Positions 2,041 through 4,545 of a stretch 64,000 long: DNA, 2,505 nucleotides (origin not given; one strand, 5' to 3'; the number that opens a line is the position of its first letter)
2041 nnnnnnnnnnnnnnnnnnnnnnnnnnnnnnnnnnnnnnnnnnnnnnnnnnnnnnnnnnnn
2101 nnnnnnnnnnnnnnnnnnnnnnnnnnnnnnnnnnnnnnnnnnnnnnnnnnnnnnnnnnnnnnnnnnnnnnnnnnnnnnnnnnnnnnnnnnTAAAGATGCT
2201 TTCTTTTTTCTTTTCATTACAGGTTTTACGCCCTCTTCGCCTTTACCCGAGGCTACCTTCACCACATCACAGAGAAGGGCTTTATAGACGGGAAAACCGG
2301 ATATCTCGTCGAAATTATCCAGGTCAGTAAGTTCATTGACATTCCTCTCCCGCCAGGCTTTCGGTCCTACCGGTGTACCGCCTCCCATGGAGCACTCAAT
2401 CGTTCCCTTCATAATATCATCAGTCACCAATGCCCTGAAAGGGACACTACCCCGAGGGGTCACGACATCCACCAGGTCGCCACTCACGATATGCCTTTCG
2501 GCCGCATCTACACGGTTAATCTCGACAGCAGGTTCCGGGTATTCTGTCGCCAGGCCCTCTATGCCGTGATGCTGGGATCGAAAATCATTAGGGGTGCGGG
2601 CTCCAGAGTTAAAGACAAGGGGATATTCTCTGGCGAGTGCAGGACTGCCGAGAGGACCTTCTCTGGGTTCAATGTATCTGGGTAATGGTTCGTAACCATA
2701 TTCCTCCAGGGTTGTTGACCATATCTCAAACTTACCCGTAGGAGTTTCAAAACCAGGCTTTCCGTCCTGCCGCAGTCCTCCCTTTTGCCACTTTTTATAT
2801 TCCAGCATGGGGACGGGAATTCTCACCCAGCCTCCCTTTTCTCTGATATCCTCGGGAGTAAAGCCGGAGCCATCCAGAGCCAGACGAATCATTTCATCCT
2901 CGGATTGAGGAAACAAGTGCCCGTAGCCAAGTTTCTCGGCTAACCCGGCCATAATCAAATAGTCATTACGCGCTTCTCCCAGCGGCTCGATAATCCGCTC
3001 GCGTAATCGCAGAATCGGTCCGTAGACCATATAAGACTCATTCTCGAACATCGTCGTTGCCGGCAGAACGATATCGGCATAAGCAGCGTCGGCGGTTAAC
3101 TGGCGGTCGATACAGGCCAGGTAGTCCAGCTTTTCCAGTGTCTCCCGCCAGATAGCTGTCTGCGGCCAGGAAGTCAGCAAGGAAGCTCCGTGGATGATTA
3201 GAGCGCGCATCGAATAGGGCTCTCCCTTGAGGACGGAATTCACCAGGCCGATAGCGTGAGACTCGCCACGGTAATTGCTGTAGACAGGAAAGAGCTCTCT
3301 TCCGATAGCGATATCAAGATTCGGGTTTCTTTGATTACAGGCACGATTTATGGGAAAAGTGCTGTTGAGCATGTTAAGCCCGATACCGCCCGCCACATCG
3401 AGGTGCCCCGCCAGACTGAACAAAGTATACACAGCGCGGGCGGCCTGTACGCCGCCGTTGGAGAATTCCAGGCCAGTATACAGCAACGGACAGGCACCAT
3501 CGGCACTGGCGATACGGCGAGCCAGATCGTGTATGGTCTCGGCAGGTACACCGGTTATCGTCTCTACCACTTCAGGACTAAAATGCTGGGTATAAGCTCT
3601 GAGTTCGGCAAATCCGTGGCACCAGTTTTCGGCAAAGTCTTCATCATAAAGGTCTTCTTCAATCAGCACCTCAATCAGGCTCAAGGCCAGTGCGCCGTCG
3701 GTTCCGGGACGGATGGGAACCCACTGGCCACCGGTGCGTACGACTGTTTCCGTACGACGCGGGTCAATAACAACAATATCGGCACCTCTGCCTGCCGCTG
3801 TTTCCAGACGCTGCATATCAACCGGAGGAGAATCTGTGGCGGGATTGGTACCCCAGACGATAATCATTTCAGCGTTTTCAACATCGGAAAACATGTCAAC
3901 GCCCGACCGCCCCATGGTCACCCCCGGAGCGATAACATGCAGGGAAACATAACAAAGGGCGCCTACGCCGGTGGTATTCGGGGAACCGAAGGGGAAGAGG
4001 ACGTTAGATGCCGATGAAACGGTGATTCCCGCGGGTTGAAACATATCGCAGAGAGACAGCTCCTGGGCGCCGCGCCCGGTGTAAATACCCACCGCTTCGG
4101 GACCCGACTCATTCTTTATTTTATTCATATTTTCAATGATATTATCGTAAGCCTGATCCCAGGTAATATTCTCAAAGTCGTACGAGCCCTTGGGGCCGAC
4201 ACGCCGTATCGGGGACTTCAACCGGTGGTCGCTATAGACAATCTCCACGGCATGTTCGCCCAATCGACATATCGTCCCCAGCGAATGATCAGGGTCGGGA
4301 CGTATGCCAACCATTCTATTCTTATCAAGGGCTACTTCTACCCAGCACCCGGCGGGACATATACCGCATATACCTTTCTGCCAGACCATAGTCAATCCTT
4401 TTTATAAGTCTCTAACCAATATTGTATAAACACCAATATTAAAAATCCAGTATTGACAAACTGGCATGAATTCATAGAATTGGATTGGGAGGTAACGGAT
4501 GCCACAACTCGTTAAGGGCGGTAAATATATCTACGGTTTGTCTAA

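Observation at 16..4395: EgtD-type methyltransferase convergent with a metallopterin-oxidoreductase::NifS fusion: candidate O2-independent (MES-type) ergothioneine pathway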

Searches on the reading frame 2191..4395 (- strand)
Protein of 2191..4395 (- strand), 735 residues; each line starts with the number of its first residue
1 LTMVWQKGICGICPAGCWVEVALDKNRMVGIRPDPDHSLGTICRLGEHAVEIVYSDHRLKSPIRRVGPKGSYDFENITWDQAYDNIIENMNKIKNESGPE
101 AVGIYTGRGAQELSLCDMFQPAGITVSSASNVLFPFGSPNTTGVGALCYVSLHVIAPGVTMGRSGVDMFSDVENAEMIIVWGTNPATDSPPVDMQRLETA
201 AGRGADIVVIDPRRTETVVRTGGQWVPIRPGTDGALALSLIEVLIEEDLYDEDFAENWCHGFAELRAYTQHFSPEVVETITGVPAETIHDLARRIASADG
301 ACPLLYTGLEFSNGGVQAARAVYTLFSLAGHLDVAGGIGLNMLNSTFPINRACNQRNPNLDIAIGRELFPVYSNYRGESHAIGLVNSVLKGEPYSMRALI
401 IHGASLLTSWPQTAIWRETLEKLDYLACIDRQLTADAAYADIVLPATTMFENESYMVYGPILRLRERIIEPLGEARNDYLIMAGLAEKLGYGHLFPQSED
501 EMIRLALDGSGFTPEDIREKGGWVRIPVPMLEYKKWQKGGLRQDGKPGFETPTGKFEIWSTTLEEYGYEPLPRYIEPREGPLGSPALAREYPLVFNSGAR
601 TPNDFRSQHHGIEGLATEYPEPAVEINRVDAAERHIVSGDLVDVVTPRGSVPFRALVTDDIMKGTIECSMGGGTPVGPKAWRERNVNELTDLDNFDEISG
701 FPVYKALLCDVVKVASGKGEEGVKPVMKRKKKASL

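Call 23: search_solved_structures(query=window:2191-4395:-, max_evalue=1e-20, show_alignments=1)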
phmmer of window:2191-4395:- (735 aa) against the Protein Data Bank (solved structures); distinct sequences matched with E-value up to 1e-20: 28.
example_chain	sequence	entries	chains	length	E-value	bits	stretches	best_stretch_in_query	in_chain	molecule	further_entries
2e7z_A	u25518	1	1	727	9.2e-60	206.4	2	9-332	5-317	Acetylene hydratase Ahy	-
2vpw_A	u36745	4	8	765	8.2e-55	190.1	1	13-649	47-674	THIOSULFATE REDUCTASE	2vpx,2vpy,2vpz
1e60_A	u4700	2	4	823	6.6e-49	170.5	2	68-341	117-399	Dimethyl sulfoxide/trimethylamine N-oxide reductase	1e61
1dmr_A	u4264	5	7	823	7.3e-49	170.4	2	68-341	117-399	DMSO REDUCTASE | Dimethyl sulfoxide/trimethylamine N-oxide reductase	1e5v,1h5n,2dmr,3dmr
1e18_A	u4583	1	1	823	1.1e-48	169.8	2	420-673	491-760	DMSO REDUCTASE.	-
1dms_A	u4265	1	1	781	2.5e-48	168.7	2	420-673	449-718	DMSO REDUCTASE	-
4dmr_A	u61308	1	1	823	3.5e-48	168.2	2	420-673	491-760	DMSO REDUCTASE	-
7bkb_D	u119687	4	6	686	4.2e-45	158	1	8-670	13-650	Formate dehydrogenase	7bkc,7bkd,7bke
7qv7_S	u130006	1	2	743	1.1e-43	153.3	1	9-670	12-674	Hydrogen dependent carbon dioxide reductase subunit FdhF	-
1eu1_A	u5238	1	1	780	1.8e-43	152.6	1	420-679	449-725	DIMETHYL SULFOXIDE REDUCTASE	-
9t1s_L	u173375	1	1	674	8.3e-43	150.4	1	8-499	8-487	formate dehydrogenase (coenzyme F420)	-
1aa6_A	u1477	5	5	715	1.6e-41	146.1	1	9-667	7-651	FORMATE DEHYDROGENASE H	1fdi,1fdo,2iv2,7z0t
9wxb_B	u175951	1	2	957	7.9e-38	133.9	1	9-513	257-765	Formate dehydrogenase alpha subunit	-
7l5i_A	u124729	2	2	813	2.6e-37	132.2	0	69-342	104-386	Trimethylamine-N-oxide reductase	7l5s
9vap_A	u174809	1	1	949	6.5e-37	130.9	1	7-342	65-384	Formate dehydrogenase molybdopterin-binding subunit FdhA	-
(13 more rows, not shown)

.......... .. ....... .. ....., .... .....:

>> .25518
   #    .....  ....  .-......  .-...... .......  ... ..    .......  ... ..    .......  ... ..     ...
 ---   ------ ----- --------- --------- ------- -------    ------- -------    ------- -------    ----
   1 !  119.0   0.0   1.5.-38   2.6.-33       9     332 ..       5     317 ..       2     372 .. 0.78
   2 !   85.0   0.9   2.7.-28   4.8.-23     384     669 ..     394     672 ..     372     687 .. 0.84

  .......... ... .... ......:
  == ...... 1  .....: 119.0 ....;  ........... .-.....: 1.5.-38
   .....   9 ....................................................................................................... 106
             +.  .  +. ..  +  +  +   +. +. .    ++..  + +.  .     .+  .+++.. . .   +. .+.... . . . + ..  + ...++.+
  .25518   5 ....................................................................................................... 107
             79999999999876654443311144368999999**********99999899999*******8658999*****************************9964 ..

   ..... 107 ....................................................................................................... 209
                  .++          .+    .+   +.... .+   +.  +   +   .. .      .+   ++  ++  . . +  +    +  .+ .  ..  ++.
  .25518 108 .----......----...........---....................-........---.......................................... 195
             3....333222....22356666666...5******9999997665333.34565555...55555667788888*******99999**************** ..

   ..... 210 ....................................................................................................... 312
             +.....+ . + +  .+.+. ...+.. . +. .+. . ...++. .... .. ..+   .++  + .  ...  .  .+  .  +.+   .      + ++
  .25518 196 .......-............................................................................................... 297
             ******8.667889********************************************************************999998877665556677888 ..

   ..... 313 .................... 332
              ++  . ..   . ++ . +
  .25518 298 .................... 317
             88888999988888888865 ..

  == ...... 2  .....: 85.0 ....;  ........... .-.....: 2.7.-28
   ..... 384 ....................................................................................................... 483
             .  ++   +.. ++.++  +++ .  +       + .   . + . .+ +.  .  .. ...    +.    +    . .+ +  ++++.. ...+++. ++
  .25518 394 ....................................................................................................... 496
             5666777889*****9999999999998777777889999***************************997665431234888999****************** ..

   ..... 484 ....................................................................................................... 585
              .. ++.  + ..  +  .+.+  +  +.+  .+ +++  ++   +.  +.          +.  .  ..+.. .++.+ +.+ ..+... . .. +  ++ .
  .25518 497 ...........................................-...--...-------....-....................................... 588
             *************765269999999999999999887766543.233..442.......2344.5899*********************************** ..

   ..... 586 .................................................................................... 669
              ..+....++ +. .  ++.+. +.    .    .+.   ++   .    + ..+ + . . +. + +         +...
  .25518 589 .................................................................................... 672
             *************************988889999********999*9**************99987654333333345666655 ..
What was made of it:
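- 2260..4389 (-): N-terminal bis-MGD (Mo/W pterin) module, aa 1-712, with the Fe4S4 cluster site C10/C13/C17/C43. The best solved relative is acetylene hydratase 2e7z at 206 bits (call 23).
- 3952..3954 (-): Codon for Cys148, the predicted Mo/W ligand (CaMES Cys153). It aligns with the metal-ligand cysteine of acetylene hydratase (call 23).
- On MES (metallopterin-dependent ergothioneine synthase): It scores 206 bits against acetylene hydratase, 190 against PsrA/PhsA and 158 or less against formate dehydrogenases (call 23).
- Closest known: Tungsten acetylene hydratase. Same: It shares the Fe4S4 cysteine motif, a Cys metal ligand in the aligned position, and the bis-MGD fold family (call 23).
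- PDB hits include PsrA/PhsA 2vpw at 190 bits and formate dehydrogenases at about 150 bits (call 23).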

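Call 30: find_related_loci(query=A1, collection=genome_contigs, flank=10000)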
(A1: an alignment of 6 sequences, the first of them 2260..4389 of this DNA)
Query A1 (710 aa) in genome_contigs; peptide patterns used: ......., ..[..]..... (x = any residue, [..] = any of these).
542 stretches matched a pattern; 302 encode a relative of the query (tblastn E <= 1e-3); the best 80 are kept; 80 distinct loci.
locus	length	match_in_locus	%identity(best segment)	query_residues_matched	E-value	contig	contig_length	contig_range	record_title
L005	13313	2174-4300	87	1-709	0e+0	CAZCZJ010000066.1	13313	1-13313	MAG TPA_asm: uncultured Dehalococcoidaceae bacterium isolate binchicken_co89_602 genome assembly, contig: NODE_8949_leng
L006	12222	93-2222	82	1-710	0e+0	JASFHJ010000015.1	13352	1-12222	MAG: Dehalococcoidia bacterium isolate D0608M20metaG_Bin_430 D0608M20metaG_FD_scaffold_208_c1, whole genome shotgun sequ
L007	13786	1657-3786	81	1-710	0e+0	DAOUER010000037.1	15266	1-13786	MAG TPA_asm: Dehalococcoidales bacterium isolate N6_303 k139_51455, whole genome shotgun sequence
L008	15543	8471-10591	80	3-709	0e+0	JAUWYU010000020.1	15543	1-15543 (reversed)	MAG: Dehalococcoidia bacterium isolate CSMAG_2718 CSMAG_2718_k141_76844_length_15543_cov_11.9568, whole genome shotgun s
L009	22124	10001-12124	78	3-710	0e+0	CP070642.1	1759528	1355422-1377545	MAG: Chloroflexota bacterium isolate bin905 chromosome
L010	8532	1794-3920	78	1-709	0e+0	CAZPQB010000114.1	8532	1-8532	MAG TPA_asm: uncultured Dehalococcoidaceae bacterium isolate SRP214966_co4_72 genome assembly, contig: NODE_9968_length_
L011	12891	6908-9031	78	3-710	0e+0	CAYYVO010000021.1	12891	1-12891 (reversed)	MAG TPA_asm: uncultured Dehalococcoidaceae bacterium isolate SRP068000_co4_481 genome assembly, contig: NODE_6661_length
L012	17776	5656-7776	78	3-709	0e+0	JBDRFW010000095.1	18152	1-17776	MAG: Chloroflexota bacterium isolate MEGAHIT-group-1.392 k141_239365, whole genome shotgun sequence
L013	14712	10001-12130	76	1-710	0e+0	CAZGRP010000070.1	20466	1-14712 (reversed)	MAG TPA_asm: uncultured Cytophagia bacterium isolate SRP216583_co2_59 genome assembly, contig: NODE_1845_length_20466_co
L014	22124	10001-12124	76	3-710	0e+0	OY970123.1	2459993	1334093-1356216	MAG: uncultured Chloroflexia bacterium isolate MFD01476.bin.c.5 genome assembly, chromosome: 1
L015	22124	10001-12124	75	3-710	0e+0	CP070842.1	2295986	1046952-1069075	MAG: Dehalococcoidales bacterium isolate bin10 chromosome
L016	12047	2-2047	77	29-710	0e+0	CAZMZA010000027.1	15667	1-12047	MAG TPA_asm: uncultured Dehalococcoidales bacterium isolate SRP323688_co1_27 genome assembly, contig: NODE_6003_length_1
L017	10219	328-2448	75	3-709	0e+0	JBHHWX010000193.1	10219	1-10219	MAG: bacterium isolate D_3_bin.27 NODE_3071_length_10219_cov_6.685163, whole genome shotgun sequence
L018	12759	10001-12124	73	3-710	0e+0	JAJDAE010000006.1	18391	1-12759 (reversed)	MAG: candidate division KSB1 bacterium isolate OFTM177 OFTM177_5, whole genome shotgun sequence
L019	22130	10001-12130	75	1-710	0e+0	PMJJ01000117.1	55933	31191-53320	MAG: Actinomycetota bacterium isolate fen_680 73.20120600_E2D.85_contig_10951, whole genome shotgun sequence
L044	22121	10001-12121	74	3-709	0e+0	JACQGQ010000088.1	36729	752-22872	MAG: Chloroflexi bacterium isolate NC_groundwater_1077_Ag_S2p5_52_104 S_2p5_S6_coassembly_k141_5061163, whole genome sho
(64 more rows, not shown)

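Call 34: search_protein_families(library=ncbifam, proteins=[L044:14866-16269:+, L015:14594-15121:+, L008:7908-8435:+], max_evalue=0.00001)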
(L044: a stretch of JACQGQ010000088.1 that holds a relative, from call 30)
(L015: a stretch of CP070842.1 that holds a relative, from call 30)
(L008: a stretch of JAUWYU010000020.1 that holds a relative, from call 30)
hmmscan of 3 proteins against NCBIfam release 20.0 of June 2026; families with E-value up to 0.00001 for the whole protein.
L044:14866-16269:+ (467 aa): 61 families (the best 25 are shown)
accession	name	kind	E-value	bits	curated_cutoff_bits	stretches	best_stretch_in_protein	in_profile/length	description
TIGR02053.1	MerA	equivalog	1.3e-161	538.8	454.45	1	4-467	1-465/465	mercury(II) reductase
TIGR01350.1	lipoamide_DH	equivalog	1.2e-120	403.4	408.8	1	3-456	1-455/461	dihydrolipoyl dehydrogenase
NF010311.1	PRK13748.1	subfamily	1.3e-104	351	600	1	3-466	97-559/560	mercury(II) reductase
NF004991.0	PRK06370.1-3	subfamily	2.8e-99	333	620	1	3-461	35-493/509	FAD-containing oxidoreductase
NF004947.0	PRK06292.2-5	equivalog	6.8e-94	315.4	592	1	1-454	1-457/474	dihydrolipoyl dehydrogenase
NF004946.0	PRK06292.2-4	subfamily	1.9e-90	303.9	634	1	1-452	1-467/487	dihydrolipoyl dehydrogenase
NF004776.0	PRK06116.1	equivalog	1.5e-89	301.1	480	1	2-447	3-445/450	glutathione-disulfide reductase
NF004992.0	PRK06370.1-4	equivalog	9.5e-89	297.9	629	1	2-456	3-456/459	FAD-containing oxidoreductase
NF003585.0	PRK05249.1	equivalog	4.8e-87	292.5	465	1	2-452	5-454/464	Si-specific NAD(P)(+) transhydrogenase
NF005883.0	PRK07845.1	equivalog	6e-84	282.7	479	1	5-456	4-460/466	NAD(P)H-quinone dehydrogenase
NF004943.0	PRK06292.2-1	equivalog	3.6e-83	279.9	432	1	1-455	1-455/456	dihydrolipoyl dehydrogenase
NF041853.1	hythiocyan_redase_MerA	equivalog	3.8e-82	276.5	650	1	1-449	1-435/440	hypothiocyanous acid reductase MerA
TIGR01424.1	gluta_reduc_2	equivalog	1.3e-81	274.5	606.05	1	4-447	3-441/446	glutathione-disulfide reductase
NF004945.0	PRK06292.2-3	equivalog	2.3e-81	274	494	1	1-452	1-449/457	dihydrolipoyl dehydrogenase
NF004944.0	PRK06292.2-2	equivalog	4.4e-80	269.6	619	1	1-452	1-449/460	dihydrolipoyl dehydrogenase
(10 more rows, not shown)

L015:14594-15121:+ (175 aa): 1 family
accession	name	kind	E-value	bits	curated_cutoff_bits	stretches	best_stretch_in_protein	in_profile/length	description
NF047843.2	MST_Rv0443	equivalog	2.4e-54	183.8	170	1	6-166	1-160/161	mycothiol transferase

L008:7908-8435:+ (175 aa): 1 family
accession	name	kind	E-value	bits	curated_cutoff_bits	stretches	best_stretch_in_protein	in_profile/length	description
NF047843.2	MST_Rv0443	equivalog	3.9e-55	186.4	170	1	6-166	1-160/161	mycothiol transferase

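Call 35: search_protein_families(library=pfam, proteins=[L044:14866-16269:+, L015:14594-15121:+, L008:7908-8435:+], max_evalue=0.01)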
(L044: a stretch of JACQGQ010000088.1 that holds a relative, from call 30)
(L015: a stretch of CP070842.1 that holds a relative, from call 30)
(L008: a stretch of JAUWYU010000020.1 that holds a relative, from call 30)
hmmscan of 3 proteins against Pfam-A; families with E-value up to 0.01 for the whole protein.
L044:14866-16269:+ (467 aa): 14 families
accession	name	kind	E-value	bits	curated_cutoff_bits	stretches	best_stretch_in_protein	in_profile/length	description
PF07992.20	Pyr_redox_2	-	9.1e-67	225.9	26.1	1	4-323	1-291/291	Pyridine nucleotide-disulphide oxidoreductase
PF02852.28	Pyr_redox_dim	-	2.9e-29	101.9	25.3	1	343-450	1-108/110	Pyridine nucleotide-disulphide oxidoreductase, dimerisation domain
PF00070.33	Pyr_redox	-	1.6e-18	67.4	22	1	173-245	2-76/82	Pyridine nucleotide-disulphide oxidoreductase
PF13738.12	Pyr_redox_3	-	1.1e-16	61.5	30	1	7-307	1-305/305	Pyridine nucleotide-disulphide oxidoreductase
PF01134.28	GIDA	-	4.7e-10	39.5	22.1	1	5-52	1-45/391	Glucose inhibited division protein A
PF03486.20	HI0933_like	-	2.8e-09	37.2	50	1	172-205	2-35/244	HI0933-like protein Rossmann domain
PF12831.13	FAD_oxidored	-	5.7e-09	36.2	27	1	5-48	1-44/416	FAD dependent oxidoreductase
PF13450.12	NAD_binding_8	-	2.3e-07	31.4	21.9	0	175-204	1-30/68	NAD(P)-binding Rossmann-like domain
PF01946.23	Thi4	-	6.7e-06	25.9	26.2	0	2-55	16-70/235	Thi4 family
PF00890.30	FAD_binding_2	-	1.1e-05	25.3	20.4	1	5-42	1-38/414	FAD binding domain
PF01266.30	DAO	-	3e-05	24.2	27.9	0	174-203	3-32/353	FAD dependent oxidoreductase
PF02737.24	3HCDH_N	-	8e-05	23.1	22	1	174-226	3-55/180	3-hydroxyacyl-CoA dehydrogenase, NAD binding domain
PF01262.27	AlaDh_PNT_C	-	0.0001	22.3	23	0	172-207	30-65/214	Alanine dehydrogenase/PNT, C-terminal domain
PF01494.25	FAD_binding_3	-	0.00018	21.3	22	1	174-206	5-37/349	FAD binding domain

L015:14594-15121:+ (175 aa): 2 families
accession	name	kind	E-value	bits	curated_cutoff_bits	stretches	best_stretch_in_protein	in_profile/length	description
PF12867.12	DinB_2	-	2e-15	57.8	24.8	1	16-159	7-127/128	DinB superfamily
PF04978.18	MST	-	5.7e-11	43.5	27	1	15-167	10-147/149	Mycothiol-S-transferase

L008:7908-8435:+ (175 aa): 2 families
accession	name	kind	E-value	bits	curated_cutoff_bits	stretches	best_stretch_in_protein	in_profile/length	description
PF12867.12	DinB_2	-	2.7e-16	60.6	24.8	1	18-160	9-128/128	DinB superfamily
PF04978.18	MST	-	1.1e-10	42.6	27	1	17-167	12-147/149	Mycothiol-S-transferase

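Call 51: search_solved_structures(query=L015:14594-15121:+, max_evalue=0.001, show_alignments=1)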
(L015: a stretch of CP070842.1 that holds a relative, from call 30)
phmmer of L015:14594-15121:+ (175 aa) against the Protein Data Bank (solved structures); distinct sequences matched with E-value up to 0.001: 3.
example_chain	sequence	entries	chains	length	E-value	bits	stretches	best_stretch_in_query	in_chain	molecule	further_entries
8f5v_A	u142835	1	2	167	7.2e-34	120.6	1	5-166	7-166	Conserved protein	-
8fx9_A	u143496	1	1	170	2.6e-33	118.8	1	5-166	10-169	Mycothiol-S-transferase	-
3cex_A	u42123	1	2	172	1e-23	87.5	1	5-169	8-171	Uncharacterized protein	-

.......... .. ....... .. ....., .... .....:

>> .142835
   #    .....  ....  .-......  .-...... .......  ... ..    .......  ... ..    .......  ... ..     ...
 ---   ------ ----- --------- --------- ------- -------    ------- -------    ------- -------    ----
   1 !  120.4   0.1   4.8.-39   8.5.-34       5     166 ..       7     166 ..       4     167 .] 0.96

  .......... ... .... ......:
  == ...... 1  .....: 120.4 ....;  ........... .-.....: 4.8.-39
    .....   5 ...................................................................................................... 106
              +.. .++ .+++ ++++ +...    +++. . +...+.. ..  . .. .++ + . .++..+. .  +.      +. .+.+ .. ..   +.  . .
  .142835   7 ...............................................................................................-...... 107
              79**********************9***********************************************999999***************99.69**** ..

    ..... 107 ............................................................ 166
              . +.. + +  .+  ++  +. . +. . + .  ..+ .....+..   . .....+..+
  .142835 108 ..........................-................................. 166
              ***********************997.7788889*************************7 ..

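Call 54: search_protein_representatives(protein=window:2260-4389:-)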
Query: 710 residues. Proteins with E-value up to 0.001 (for the whole library): 15291; up to 1e-10: 6756; up to 1e-30: 1601. The best 150 are listed.
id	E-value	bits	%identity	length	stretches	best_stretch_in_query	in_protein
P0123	5.3e-298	1007.2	62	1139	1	5-710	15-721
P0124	4.5e-259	878.5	68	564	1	4-542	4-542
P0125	2.7e-236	803.3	53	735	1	5-709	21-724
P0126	5.5e-233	792.3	51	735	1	4-709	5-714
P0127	1.7e-197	675.0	47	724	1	4-710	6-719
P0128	9.6e-186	636.1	54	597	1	153-710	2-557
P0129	7.3e-175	600.2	64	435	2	303-615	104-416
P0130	2.1e-172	592.0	49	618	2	6-453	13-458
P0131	1.1e-164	566.5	43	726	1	7-709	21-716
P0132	3.3e-159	548.4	56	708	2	141-486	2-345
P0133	3.2e-152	525.3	38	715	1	4-709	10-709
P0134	2.6e-147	509.1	40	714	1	24-709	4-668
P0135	5.0e-143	494.9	41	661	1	63-709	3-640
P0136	1.1e-137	477.2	38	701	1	4-710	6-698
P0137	1.7e-133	463.4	45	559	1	165-709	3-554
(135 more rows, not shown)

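Call 62: find_encoding_contigs(protein=P0125, flank=6000, max_places=3)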
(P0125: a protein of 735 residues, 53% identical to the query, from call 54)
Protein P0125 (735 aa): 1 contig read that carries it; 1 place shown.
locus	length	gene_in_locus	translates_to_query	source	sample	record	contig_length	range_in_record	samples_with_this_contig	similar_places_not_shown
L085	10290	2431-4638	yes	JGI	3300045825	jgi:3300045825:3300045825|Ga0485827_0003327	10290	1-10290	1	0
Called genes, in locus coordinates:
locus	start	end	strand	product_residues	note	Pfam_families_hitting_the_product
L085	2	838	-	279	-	?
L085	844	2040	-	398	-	PF02771:Acyl-CoA_dh_N, PF02770:Acyl-CoA_dh_M, PF00441:Acyl-CoA_dh_1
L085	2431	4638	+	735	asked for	PF04879:Molybdop_Fe4S4 (weak), PF00384:Molybdopterin, PF01568:Molydop_binding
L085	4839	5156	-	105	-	PF11746:DUF3303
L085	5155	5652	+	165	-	PF07883:Cupin_2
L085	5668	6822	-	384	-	PF00465:Fe-ADH, PF13685:Fe-ADH_2, PF25137:ADH_Fe_C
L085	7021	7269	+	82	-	PF00563:EAL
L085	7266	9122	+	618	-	PF00664:ABC_membrane, PF00005:ABC_tran, PF02463:SMC_N (faint)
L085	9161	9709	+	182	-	PF04542:Sigma70_r2, PF08281:Sigma70_r4_2, PF04545:Sigma70_r4 (weak)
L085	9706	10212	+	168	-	-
